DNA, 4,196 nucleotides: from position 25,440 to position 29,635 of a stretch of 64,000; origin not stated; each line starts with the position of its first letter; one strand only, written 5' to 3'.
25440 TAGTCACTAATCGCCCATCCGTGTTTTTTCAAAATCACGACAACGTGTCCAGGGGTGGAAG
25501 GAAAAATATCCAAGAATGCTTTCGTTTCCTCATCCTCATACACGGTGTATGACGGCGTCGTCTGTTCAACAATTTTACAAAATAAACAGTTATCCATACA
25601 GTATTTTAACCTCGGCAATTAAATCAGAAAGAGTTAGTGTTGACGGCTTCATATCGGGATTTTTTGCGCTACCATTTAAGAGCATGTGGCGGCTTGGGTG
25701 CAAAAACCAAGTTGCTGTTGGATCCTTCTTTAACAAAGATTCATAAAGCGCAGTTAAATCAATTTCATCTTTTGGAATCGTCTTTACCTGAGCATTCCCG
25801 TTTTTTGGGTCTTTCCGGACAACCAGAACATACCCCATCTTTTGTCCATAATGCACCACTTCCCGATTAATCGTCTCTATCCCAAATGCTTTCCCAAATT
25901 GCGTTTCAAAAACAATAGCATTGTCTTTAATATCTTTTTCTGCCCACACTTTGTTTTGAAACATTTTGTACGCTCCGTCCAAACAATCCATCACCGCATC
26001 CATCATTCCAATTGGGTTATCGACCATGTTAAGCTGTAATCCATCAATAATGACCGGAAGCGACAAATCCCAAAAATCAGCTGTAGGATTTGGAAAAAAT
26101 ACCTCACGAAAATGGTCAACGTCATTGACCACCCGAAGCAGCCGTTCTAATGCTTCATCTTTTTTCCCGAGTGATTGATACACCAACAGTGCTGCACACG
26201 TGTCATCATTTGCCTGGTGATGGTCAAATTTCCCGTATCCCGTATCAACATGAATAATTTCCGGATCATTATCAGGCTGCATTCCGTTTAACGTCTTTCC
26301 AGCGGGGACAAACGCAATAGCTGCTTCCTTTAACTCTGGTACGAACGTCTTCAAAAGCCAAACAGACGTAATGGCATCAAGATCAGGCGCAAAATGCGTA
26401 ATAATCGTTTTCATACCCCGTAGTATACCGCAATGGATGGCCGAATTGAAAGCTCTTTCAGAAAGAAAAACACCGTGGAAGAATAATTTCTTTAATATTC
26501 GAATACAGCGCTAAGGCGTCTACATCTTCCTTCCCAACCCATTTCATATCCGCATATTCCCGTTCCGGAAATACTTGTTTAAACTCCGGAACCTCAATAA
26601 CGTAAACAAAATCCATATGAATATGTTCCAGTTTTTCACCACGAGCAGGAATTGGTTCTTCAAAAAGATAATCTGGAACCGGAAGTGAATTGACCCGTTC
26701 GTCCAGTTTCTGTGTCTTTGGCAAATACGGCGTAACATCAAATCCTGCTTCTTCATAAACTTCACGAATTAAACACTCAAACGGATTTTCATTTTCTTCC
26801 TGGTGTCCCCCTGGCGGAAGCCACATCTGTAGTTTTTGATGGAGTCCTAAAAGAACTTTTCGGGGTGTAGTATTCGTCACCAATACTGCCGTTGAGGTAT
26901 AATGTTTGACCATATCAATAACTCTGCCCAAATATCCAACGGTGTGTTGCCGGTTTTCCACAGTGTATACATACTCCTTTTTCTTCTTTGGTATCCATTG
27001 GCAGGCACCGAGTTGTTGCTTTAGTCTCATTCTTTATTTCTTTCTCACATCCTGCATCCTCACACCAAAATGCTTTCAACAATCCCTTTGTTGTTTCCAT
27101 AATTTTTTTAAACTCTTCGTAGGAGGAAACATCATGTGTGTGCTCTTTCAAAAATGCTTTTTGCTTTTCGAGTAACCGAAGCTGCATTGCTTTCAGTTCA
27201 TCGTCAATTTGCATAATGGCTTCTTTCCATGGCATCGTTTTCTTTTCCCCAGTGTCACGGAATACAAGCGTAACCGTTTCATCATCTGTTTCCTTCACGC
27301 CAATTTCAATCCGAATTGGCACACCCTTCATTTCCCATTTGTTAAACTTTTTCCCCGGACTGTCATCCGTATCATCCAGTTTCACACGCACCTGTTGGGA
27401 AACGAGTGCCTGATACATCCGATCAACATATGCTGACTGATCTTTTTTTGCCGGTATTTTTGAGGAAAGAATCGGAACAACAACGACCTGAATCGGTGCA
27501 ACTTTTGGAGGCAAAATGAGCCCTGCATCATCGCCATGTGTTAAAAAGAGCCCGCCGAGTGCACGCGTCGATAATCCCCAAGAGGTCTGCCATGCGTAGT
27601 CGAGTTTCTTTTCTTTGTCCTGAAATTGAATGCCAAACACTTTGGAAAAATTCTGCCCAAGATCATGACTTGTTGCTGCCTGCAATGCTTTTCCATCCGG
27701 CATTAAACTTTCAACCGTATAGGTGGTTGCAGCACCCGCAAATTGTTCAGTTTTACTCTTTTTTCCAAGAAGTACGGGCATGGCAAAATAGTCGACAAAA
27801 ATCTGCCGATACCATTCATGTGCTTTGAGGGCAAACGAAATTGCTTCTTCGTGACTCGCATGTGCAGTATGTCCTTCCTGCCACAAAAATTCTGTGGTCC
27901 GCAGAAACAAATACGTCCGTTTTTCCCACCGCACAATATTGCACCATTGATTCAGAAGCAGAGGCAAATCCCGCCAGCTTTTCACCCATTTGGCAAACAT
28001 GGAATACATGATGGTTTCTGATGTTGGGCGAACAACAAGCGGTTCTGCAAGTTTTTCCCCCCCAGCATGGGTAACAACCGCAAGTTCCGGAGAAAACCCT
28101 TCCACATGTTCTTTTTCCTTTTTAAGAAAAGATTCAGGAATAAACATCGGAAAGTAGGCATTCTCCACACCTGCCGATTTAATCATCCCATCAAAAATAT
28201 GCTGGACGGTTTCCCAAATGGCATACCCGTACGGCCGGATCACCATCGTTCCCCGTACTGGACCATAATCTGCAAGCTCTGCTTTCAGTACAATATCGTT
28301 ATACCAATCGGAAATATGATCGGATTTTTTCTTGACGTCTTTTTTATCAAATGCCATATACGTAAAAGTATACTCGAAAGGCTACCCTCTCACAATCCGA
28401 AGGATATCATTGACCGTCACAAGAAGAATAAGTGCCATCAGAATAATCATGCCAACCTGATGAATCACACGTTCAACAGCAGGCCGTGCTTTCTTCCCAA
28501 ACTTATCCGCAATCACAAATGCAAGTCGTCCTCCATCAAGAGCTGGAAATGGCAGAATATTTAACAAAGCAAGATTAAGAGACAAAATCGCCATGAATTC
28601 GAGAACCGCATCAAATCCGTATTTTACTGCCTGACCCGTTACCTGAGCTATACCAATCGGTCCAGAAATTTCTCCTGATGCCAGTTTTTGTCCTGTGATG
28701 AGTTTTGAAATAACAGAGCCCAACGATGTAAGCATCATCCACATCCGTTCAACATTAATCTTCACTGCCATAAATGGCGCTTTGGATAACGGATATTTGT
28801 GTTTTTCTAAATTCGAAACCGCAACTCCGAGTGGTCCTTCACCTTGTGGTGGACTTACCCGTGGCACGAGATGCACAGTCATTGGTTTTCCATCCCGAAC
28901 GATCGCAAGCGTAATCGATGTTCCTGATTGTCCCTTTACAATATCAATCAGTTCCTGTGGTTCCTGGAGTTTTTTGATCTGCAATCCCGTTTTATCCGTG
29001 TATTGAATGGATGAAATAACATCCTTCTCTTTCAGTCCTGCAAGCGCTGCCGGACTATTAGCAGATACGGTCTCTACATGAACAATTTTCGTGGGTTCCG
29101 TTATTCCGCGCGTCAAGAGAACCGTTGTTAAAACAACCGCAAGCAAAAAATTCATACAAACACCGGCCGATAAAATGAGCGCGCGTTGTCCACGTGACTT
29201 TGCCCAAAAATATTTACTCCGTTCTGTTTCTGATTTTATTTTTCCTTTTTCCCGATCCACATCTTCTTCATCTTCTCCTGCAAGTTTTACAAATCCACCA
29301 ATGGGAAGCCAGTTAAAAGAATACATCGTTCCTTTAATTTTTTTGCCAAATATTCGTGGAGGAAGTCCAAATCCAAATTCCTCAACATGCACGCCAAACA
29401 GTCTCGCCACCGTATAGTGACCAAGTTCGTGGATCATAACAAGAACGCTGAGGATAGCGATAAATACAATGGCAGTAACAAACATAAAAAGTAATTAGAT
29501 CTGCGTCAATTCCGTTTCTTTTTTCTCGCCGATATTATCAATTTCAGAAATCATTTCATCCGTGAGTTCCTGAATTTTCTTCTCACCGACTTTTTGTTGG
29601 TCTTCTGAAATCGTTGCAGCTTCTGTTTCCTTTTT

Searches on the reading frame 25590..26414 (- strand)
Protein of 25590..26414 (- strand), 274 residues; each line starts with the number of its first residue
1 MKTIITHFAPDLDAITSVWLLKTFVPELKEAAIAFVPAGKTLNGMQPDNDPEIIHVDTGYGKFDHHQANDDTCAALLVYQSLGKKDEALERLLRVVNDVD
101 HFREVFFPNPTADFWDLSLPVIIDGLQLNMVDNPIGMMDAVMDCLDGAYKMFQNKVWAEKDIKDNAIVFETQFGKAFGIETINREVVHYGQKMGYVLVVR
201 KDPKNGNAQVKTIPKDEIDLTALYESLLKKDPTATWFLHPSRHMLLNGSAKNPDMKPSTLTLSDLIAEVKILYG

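Call 13: search_protein_families(library=pfam, proteins=[window:25590-26414:-], max_evalue=0.00001)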
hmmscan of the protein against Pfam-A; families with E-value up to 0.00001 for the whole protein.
window:25590-26414:- (274 aa): 1 family
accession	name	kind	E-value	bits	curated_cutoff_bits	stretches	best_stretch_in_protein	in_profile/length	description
PF09828.14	ChrB_C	-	8.3e-07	29.9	25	1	5-151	2-131/132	ChrB, C-terminal domain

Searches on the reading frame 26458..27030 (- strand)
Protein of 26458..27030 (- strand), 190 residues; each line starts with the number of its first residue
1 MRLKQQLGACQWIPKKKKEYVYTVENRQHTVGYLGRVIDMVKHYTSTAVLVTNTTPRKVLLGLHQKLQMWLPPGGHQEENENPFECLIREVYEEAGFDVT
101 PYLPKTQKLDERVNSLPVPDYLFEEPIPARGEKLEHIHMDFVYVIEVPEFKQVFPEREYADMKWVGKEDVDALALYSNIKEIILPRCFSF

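Call 13: search_protein_families(library=pfam, proteins=[window:26458-27030:-], max_evalue=0.00001)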
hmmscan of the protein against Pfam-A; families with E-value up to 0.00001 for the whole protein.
window:26458-27030:- (190 aa): 1 family
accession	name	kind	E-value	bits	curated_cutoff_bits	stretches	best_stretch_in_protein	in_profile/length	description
PF00293.34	NUDIX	-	6.2e-12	46.1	21.1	1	46-178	5-125/134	NUDIX domain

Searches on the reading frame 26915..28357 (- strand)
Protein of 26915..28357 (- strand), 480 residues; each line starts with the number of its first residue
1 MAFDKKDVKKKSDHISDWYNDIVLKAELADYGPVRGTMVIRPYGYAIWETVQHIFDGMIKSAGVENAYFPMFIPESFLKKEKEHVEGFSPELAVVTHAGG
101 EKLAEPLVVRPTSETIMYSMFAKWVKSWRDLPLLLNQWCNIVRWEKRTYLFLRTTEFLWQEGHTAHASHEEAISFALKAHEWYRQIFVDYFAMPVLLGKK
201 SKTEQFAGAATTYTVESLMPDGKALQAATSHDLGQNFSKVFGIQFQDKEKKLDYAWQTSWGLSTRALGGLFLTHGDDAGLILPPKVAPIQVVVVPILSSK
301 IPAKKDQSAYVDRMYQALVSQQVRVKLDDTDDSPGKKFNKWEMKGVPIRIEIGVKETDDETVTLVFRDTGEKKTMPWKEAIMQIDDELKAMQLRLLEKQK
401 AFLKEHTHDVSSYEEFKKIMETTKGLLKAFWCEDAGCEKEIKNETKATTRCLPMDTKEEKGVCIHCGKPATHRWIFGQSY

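Call 23: search_protein_families(library=pfam, proteins=[window:26915-28357:-], max_evalue=0.0001)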
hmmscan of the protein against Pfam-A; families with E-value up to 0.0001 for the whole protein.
window:26915-28357:- (480 aa): 3 families
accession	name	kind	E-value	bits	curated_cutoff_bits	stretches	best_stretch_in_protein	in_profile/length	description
PF03129.25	HGTP_anticodon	-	1.1e-21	77.2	21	1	290-384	1-91/94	Anticodon binding domain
PF09180.16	ProRS-C_1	-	3.4e-21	75.6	31.5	1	413-480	1-71/71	Prolyl-tRNA synthetase, C-terminal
PF00587.30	tRNA-synt_2b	-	1.2e-17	65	29.3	1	105-267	9-172/179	tRNA synthetase class II core domain (G, H, P, S and T)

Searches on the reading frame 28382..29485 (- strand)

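Call 13: search_protein_families(library=pfam, proteins=[window:28382-29485:-], max_evalue=0.00001)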
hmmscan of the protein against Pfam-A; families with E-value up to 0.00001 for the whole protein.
window:28382-29485:- (367 aa): 1 family
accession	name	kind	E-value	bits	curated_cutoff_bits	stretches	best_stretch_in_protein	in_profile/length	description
PF02163.28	Peptidase_M50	-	5.2e-57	193.2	27.2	1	8-352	2-221/221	Peptidase family M50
